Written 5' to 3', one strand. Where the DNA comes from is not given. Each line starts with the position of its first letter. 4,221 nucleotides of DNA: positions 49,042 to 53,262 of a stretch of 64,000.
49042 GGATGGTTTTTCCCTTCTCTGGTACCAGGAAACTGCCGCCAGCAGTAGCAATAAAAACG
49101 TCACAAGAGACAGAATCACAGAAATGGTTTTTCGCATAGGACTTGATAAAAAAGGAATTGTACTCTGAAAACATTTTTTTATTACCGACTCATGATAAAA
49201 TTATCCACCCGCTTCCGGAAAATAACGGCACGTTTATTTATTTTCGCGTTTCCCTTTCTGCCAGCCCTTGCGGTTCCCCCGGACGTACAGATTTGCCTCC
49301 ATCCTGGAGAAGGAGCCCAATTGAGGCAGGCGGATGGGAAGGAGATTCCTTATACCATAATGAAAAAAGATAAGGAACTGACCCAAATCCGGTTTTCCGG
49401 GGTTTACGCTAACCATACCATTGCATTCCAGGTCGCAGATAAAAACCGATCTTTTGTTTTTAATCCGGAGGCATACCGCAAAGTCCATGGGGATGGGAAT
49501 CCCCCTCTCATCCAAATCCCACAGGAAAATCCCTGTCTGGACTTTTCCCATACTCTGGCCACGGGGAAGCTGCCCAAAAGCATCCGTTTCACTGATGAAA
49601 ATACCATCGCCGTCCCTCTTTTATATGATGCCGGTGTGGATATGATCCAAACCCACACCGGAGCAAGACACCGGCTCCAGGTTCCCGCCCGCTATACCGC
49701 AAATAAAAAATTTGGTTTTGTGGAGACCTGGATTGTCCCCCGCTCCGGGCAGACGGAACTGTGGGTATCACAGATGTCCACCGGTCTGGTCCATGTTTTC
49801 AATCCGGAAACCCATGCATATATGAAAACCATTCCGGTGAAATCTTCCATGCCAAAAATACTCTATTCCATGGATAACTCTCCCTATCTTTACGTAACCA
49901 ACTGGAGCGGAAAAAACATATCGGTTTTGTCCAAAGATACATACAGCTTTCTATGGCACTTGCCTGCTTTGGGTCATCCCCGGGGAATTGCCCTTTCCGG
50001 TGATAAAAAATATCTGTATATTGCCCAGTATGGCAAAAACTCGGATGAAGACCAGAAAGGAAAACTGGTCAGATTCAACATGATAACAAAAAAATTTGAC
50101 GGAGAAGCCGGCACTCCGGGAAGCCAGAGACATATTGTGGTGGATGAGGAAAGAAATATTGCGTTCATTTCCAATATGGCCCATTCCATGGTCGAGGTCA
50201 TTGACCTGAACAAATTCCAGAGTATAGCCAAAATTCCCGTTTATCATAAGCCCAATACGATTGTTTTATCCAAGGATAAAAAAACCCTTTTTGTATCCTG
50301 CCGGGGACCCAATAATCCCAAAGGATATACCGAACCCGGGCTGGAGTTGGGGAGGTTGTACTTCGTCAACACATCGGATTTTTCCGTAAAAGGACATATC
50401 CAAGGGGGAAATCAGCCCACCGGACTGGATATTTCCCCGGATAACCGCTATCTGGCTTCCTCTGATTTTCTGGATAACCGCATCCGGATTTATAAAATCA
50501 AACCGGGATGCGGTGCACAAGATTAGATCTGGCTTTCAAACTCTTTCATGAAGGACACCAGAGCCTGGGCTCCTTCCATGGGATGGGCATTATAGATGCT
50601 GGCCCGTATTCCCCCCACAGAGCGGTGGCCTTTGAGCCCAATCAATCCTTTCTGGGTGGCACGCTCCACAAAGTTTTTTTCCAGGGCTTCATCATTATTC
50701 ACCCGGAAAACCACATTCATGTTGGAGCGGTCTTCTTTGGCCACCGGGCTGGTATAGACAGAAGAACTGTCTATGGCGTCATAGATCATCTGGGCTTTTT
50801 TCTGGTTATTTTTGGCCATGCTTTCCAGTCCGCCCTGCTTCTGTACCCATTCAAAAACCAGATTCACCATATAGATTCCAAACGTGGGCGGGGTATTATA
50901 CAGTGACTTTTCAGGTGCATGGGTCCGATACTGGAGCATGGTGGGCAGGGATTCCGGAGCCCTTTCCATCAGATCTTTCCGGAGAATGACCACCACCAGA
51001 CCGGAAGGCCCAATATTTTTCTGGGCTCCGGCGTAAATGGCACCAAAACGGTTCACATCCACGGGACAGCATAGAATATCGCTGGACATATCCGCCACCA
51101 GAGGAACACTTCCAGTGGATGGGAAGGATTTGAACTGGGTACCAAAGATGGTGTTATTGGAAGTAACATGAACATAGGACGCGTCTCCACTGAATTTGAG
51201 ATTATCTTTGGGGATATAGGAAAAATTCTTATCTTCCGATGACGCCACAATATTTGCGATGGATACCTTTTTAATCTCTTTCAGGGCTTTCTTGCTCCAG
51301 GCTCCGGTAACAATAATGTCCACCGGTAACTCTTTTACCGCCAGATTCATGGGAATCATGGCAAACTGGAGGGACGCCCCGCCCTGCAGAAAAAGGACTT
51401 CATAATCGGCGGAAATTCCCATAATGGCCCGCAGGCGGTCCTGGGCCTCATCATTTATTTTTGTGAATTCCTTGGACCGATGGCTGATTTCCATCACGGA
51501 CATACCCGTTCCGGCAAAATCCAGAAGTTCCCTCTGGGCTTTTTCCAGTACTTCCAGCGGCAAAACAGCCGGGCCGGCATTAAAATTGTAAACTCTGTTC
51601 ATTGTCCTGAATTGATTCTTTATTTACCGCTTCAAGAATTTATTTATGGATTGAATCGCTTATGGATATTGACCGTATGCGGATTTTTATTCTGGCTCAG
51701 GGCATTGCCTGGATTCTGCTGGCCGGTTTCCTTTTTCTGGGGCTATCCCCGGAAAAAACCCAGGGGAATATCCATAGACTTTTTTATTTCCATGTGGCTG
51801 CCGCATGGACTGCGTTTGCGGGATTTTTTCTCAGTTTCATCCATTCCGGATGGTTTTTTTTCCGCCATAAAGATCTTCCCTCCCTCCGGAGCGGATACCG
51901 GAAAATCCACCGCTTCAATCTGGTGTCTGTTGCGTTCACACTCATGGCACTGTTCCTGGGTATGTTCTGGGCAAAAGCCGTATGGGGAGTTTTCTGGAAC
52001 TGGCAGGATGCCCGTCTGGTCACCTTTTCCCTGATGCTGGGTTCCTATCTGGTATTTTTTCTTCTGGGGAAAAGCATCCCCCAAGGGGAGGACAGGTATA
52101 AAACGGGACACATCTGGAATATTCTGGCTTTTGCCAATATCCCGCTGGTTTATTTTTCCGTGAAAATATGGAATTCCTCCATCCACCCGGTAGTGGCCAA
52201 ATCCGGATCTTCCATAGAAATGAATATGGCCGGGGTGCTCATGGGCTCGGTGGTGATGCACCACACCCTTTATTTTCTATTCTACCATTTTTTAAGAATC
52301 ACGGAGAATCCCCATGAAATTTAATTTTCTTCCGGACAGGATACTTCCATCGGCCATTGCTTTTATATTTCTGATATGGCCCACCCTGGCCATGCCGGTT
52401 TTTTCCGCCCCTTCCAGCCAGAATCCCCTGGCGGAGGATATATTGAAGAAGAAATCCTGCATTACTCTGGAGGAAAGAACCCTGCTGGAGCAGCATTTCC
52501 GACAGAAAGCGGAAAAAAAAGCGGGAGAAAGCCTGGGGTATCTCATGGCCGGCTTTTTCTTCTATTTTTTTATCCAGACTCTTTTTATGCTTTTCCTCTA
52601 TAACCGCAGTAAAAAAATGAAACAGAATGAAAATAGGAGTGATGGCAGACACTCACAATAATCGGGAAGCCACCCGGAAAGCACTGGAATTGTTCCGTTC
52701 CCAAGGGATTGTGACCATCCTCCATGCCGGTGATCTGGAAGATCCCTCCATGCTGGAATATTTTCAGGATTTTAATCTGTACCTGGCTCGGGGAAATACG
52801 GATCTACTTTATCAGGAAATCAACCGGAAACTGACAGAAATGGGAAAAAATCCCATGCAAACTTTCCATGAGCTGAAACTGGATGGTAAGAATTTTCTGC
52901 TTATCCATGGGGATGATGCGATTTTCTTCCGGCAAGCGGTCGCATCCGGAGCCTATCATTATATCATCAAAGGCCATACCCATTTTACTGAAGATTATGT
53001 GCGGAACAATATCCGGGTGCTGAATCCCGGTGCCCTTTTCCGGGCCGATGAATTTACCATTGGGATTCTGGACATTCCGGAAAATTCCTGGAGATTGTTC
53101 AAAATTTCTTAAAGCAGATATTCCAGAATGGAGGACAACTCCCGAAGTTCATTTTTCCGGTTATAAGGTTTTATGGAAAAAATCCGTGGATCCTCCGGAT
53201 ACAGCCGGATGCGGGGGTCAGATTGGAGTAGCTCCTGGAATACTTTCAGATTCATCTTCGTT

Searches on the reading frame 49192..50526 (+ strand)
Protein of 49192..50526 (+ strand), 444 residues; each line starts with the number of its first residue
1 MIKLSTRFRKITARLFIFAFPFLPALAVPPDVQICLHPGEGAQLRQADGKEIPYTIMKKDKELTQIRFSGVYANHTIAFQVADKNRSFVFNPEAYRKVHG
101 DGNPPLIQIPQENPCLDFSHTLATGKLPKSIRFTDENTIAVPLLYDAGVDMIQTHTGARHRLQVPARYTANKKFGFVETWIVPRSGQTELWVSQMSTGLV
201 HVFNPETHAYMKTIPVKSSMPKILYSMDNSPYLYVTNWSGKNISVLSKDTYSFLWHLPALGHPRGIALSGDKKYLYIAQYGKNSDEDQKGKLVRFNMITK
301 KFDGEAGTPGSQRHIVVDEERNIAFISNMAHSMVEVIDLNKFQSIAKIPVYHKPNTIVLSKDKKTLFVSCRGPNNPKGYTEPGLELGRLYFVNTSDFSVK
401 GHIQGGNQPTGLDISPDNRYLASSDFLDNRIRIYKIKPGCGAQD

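Call 34: search_protein_families(library=pfam, proteins=[window:49192-50526:+], max_evalue=0.001)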
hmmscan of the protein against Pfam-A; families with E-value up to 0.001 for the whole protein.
window:49192-50526:+ (444 aa): 3 families
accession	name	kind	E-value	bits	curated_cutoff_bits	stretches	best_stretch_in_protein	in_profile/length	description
PF10282.15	Lactonase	-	1.5e-08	34.7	21.7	1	312-441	193-325/344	Lactonase, 7-bladed beta-propeller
PF01731.26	Arylesterase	-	7.3e-08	33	21.3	0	397-436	44-83/86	Arylesterase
PF08450.18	SGL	-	0.00031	20.9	26.3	0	355-437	89-164/246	SMP-30/Gluconolactonase/LRE-like region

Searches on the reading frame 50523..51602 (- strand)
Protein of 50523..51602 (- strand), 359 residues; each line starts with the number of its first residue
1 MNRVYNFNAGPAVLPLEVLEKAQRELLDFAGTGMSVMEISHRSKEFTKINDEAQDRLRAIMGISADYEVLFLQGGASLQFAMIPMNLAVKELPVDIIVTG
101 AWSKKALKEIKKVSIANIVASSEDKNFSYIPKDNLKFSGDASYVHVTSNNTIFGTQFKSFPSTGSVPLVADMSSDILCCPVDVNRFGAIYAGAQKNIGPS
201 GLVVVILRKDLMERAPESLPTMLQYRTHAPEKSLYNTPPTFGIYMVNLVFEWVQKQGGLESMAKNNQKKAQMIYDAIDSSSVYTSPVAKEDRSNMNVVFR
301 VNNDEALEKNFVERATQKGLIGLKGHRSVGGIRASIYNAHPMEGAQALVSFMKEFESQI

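Call 36: search_protein_families(library=pfam, proteins=[window:50523-51602:-], max_evalue=0.001)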
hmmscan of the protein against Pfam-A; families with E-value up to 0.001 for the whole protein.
window:50523-51602:- (359 aa): 1 family
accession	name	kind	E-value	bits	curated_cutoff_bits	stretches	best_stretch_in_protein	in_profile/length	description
PF00266.25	Aminotran_5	-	3e-45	155.2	21.5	1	4-348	1-371/371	Aminotransferase class-V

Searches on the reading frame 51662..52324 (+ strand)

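Call 36: search_protein_families(library=pfam, proteins=[window:51662-52324:+], max_evalue=0.001)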
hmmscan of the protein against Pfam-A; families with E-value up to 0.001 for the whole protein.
window:51662-52324:+ (220 aa): 1 family
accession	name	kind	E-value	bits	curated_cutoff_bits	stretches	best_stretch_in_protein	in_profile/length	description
PF01578.25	Cytochrom_C_asm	-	4.7e-18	66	29.9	1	7-175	32-212/212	Cytochrome C assembly protein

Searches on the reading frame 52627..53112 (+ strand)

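Call 36: search_protein_families(library=pfam, proteins=[window:52627-53112:+], max_evalue=0.001)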
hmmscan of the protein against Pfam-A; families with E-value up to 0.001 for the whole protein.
window:52627-53112:+ (161 aa): 2 families
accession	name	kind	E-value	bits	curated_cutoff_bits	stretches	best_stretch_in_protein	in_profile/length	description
PF12850.12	Metallophos_2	-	2.3e-27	96.4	27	1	1-150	1-151/154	Calcineurin-like phosphoesterase superfamily domain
PF00149.33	Metallophos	-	9.6e-11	42.9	21.5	1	1-111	1-149/191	Calcineurin-like phosphoesterase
